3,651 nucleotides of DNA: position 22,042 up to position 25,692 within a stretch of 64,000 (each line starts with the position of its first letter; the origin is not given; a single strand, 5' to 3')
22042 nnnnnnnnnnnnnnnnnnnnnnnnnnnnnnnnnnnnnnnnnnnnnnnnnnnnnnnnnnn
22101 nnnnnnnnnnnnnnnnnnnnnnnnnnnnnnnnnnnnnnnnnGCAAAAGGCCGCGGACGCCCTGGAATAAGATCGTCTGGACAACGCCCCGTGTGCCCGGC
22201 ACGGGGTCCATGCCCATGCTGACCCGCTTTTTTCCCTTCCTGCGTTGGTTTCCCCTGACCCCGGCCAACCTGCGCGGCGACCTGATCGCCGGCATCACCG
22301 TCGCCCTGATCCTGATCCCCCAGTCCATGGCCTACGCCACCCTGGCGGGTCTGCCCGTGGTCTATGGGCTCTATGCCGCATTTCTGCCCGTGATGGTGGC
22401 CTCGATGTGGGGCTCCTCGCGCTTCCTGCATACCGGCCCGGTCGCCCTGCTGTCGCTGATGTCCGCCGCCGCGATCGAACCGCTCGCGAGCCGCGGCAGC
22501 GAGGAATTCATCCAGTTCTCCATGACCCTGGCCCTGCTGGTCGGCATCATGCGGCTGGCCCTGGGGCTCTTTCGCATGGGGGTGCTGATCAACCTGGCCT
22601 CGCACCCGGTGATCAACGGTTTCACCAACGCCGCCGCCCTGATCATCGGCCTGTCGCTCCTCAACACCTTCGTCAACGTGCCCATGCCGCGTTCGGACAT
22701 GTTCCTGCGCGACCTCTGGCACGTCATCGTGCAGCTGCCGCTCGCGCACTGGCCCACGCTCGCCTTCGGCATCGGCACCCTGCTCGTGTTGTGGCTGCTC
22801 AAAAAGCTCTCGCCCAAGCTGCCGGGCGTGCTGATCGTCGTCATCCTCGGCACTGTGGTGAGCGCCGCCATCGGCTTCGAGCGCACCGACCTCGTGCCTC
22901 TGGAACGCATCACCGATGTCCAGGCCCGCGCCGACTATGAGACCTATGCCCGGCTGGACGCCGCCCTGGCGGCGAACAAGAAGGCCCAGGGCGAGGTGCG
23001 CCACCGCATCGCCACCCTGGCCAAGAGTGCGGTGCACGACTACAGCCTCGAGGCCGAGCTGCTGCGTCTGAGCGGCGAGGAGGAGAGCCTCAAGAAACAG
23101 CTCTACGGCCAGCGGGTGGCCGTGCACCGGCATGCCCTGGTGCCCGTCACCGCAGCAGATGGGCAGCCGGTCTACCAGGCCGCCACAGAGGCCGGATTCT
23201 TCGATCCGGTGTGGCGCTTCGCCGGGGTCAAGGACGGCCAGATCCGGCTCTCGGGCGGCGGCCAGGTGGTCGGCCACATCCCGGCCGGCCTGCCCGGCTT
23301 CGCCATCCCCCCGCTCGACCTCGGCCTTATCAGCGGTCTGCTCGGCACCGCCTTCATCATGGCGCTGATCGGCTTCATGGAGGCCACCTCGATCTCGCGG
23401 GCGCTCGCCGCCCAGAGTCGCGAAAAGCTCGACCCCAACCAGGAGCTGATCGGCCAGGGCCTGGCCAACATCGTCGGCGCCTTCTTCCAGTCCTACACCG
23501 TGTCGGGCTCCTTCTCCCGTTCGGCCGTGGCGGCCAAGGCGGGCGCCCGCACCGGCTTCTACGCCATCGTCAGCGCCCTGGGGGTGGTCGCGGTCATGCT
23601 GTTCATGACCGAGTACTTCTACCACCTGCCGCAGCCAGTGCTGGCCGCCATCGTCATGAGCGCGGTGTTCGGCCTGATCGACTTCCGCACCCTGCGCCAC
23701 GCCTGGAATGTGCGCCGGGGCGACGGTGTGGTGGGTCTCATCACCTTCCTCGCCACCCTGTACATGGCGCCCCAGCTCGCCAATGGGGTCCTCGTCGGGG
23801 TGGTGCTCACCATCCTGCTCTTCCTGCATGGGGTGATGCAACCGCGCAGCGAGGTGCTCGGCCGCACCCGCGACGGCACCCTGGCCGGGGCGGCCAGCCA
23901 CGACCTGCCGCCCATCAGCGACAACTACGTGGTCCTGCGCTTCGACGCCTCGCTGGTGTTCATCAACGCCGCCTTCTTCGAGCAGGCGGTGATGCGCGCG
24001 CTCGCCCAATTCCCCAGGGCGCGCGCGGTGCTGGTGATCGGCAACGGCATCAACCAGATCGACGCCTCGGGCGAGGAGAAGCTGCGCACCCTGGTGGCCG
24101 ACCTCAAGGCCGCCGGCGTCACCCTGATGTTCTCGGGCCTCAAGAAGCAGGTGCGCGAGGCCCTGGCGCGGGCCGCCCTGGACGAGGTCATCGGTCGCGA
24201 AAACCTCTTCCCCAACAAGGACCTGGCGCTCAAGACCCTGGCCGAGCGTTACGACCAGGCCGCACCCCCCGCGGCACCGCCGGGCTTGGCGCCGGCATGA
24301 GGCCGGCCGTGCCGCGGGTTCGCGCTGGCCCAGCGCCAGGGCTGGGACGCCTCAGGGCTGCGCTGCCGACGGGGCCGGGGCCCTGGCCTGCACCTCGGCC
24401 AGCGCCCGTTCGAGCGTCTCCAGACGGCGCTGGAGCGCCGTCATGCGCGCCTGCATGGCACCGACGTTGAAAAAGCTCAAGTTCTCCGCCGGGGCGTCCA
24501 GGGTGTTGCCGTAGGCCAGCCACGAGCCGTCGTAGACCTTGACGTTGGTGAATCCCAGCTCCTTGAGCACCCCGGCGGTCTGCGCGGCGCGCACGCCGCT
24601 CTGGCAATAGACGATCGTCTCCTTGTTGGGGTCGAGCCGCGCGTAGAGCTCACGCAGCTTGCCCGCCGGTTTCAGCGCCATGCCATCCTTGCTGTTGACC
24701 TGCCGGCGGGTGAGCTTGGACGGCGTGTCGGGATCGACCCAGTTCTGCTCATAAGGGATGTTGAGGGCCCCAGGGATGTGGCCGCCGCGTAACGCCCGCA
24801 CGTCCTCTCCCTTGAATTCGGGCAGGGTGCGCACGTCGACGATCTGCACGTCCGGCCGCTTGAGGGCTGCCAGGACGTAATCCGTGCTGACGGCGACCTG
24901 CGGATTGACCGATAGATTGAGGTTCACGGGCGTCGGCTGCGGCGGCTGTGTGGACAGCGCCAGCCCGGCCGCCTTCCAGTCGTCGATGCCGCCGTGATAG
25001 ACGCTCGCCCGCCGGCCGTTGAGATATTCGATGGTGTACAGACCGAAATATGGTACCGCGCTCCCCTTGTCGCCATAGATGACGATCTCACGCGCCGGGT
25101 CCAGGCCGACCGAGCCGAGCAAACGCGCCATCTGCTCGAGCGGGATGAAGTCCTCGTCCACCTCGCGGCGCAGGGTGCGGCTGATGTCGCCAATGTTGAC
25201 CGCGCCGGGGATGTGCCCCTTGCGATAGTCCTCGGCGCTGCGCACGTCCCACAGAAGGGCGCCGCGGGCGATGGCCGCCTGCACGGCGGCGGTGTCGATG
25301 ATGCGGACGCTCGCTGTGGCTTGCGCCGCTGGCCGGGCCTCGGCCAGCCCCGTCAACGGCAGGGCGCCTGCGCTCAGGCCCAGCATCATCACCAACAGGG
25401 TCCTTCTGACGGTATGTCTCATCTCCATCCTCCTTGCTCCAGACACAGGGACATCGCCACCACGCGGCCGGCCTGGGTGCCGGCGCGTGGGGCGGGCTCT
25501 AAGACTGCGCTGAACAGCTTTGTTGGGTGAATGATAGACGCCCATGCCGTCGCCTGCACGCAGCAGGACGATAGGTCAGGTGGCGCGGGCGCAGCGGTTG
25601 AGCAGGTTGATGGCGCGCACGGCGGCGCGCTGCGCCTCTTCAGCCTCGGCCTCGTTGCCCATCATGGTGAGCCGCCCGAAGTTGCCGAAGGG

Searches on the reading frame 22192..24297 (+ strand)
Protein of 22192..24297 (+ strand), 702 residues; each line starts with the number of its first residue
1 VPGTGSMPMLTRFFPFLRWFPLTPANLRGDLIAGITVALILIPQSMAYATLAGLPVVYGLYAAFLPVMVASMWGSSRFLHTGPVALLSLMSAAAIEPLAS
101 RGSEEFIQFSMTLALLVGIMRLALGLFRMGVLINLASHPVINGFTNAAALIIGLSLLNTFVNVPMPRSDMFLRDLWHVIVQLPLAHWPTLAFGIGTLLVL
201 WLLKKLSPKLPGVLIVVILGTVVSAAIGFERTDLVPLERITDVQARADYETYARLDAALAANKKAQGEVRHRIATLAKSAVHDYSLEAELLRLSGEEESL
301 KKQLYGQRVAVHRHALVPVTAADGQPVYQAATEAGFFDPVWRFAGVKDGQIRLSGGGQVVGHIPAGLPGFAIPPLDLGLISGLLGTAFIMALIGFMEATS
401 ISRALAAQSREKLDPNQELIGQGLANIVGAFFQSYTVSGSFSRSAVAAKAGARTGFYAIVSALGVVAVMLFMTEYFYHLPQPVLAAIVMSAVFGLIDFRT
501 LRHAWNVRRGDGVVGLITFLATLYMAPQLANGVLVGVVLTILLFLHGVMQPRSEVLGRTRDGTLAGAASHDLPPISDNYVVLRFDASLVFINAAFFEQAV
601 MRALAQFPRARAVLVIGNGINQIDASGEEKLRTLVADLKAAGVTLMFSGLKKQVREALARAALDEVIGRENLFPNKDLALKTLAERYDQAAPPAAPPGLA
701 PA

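Call 5: search_protein_families(library=pfam, proteins=[window:22192-24297:+], max_evalue=0.001)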
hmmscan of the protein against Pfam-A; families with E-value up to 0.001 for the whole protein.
window:22192-24297:+ (702 aa): 2 families
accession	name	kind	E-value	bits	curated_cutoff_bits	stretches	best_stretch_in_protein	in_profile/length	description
PF00916.26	Sulfate_transp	-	1.3e-98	330.7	23.2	2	27-227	1-210/380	Sulfate permease family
PF01740.26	STAS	-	1e-10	41.8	22.6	1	576-677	7-104/106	STAS domain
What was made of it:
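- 22192..24300 (+): SulP2 gene (702 aa), a paralog carrying the same insert. Pfam match (call 5).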

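Call 32: search_protein_families(library=ncbifam, proteins=[window:22192-24297:+], max_evalue=1)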
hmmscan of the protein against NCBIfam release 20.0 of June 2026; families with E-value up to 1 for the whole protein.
window:22192-24297:+ (702 aa): 4 families
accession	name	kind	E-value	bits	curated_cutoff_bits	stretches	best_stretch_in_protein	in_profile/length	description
TIGR00815.1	sulP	subfamily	2e-120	402.9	380.45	2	356-675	235-561/565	sulfate permease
NF008660.1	PRK11660.1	equivalog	1.4e-55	188.7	614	2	375-685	273-567/572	C4-dicarboxylic acid transporter DauA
NF050096.1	BicarbTportBicA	equivalog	4.5e-39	134.4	880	2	359-682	221-542/547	bicarbonate transporter BicA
TIGR00377.1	ant_ant_sig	superfamily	0.18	11.7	53.45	1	577-667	11-100/108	anti-sigma factor antagonist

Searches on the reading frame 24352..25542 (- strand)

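Call 5: search_protein_families(library=pfam, proteins=[window:24352-25542:-], max_evalue=0.001)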
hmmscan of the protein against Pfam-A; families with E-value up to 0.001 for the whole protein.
window:24352-25542:- (396 aa): 1 family
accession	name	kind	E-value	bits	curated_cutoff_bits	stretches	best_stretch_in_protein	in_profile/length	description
PF00581.25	Rhodanese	-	3.9e-38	130.4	22.2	2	220-344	2-99/102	Rhodanese-like domain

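Call 88: search_protein_families(library=pfam, proteins=[window:24352-25542:-], max_evalue=0.1)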
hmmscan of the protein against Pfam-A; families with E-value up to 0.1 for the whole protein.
window:24352-25542:- (396 aa): 1 family
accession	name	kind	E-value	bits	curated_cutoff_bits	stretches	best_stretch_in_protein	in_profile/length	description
PF00581.25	Rhodanese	-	3.9e-38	130.4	22.2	2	220-344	2-99/102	Rhodanese-like domain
